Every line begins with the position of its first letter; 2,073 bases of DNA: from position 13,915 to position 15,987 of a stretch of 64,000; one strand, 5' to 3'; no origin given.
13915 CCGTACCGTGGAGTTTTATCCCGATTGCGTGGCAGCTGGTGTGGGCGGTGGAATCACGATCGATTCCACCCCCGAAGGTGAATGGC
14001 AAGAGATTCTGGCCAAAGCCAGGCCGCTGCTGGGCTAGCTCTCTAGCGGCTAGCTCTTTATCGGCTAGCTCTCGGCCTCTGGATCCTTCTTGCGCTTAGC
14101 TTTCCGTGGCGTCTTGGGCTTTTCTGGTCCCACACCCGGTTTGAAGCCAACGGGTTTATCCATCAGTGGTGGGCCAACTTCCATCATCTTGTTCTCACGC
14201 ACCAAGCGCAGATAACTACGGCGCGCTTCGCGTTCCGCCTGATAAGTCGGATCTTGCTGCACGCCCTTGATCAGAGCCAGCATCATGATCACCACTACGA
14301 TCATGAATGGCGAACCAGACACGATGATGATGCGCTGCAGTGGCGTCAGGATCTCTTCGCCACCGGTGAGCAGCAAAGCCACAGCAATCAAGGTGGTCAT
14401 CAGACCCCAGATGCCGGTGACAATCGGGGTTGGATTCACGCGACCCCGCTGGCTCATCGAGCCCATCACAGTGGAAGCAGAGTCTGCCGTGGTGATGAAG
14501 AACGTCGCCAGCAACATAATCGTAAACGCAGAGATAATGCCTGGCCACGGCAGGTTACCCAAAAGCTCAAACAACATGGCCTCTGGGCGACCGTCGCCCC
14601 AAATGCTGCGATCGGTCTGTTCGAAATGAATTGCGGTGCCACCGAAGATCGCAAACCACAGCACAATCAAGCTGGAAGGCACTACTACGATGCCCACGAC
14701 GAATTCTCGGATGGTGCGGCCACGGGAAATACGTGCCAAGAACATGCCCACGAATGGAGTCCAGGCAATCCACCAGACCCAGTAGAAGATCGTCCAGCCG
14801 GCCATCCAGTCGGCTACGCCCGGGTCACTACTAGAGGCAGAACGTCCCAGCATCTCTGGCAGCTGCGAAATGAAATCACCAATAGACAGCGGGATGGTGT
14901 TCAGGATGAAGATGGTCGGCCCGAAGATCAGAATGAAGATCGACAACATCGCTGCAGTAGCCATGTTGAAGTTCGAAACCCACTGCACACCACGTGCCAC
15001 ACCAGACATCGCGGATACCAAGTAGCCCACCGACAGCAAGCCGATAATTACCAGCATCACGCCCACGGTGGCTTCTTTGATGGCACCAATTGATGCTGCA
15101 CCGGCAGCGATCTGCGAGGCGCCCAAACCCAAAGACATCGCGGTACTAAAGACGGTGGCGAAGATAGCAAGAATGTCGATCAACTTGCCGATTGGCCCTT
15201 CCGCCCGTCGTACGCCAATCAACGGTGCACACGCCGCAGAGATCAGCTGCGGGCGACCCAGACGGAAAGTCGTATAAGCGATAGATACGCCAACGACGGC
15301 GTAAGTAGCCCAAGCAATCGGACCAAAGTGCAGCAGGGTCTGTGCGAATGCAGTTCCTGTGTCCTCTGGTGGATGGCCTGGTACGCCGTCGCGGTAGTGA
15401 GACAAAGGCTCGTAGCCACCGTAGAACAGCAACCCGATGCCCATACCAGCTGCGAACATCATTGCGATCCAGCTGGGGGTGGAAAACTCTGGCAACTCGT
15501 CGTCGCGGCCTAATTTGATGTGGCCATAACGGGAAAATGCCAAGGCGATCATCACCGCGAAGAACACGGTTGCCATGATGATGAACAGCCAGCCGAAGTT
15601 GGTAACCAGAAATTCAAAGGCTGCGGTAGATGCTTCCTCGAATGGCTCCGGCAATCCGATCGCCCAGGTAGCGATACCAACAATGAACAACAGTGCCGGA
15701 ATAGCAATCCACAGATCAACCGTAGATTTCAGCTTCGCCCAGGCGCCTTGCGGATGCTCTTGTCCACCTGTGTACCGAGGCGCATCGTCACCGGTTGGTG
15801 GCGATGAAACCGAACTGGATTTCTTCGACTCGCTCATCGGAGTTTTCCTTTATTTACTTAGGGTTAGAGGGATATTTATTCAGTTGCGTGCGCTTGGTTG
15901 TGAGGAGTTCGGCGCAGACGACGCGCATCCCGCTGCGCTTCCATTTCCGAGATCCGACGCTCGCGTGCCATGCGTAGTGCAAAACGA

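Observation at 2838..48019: Pervasive short tandem duplications that copy the last codons plus the stop codon of genes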

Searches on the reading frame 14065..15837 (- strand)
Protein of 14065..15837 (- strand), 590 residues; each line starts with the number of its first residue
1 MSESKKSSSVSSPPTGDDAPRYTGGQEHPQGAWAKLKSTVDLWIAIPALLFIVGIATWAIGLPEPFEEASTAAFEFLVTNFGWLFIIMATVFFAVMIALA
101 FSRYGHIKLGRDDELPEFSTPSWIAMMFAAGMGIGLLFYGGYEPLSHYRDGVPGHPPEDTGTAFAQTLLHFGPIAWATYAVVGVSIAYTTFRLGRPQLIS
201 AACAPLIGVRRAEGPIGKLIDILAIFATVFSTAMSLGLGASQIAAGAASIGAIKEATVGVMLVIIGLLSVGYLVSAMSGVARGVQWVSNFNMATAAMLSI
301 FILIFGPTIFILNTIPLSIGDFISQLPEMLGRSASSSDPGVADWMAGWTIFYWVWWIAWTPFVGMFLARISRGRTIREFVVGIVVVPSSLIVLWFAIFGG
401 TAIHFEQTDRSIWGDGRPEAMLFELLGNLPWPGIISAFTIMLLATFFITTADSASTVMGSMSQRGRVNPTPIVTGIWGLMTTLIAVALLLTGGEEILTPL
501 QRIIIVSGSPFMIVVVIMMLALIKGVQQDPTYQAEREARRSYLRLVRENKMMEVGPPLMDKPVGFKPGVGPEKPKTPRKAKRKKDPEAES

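Call 5: search_protein_families(library=pfam, proteins=[window:14065-15837:-])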
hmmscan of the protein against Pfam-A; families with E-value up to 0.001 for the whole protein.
window:14065-15837:- (590 aa): 1 family
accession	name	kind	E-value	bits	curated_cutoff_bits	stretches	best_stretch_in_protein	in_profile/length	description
PF02028.23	BCCT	-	2.7e-160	534.4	27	1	45-528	2-484/485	BCCT, betaine/carnitine/choline family transporter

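Call 10: find_encoding_contigs(protein=window:14065-15837:-, flank=10000, max_places=3)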
Protein window:14065-15837:- (590 aa): 4 contigs read that carry it; 1 place shown.
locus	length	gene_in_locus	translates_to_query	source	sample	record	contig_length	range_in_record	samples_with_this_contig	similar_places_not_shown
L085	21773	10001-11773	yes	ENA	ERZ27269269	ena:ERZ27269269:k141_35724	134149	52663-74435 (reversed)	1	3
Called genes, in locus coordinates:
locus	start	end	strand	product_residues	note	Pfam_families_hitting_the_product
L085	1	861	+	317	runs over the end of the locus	PF00483:NTP_transferase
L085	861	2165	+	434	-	PF03453:MoeA_N, PF00994:MoCF_biosynth, PF03454:MoeA_C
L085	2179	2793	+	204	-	PF13302:Acetyltransf_3, PF13420:Acetyltransf_4, PF00583:Acetyltransf_1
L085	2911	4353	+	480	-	PF28211:GlpR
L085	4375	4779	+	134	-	PF07681:DoxX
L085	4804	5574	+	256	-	PF13490:zf-HC2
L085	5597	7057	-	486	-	PF02366:PMT, PF13231:PMT_2 (weak), PF16192:PMT_4TMC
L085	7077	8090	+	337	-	PF00590:TP_methylase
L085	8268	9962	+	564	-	PF02028:BCCT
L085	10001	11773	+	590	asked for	PF02028:BCCT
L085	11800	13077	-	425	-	PF00425:Chorismate_bind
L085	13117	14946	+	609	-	PF00133:tRNA-synt_1, PF01406:tRNA-synt_1e (faint), PF09334:tRNA-synt_1g, PF19303:Anticodon_3 (weak)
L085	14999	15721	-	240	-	PF00440:TetR_N (weak)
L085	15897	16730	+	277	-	PF01026:TatD_DNase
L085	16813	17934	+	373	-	PF03990:DUF348 (weak), PF07501:G5, PF06737:Transglycosylas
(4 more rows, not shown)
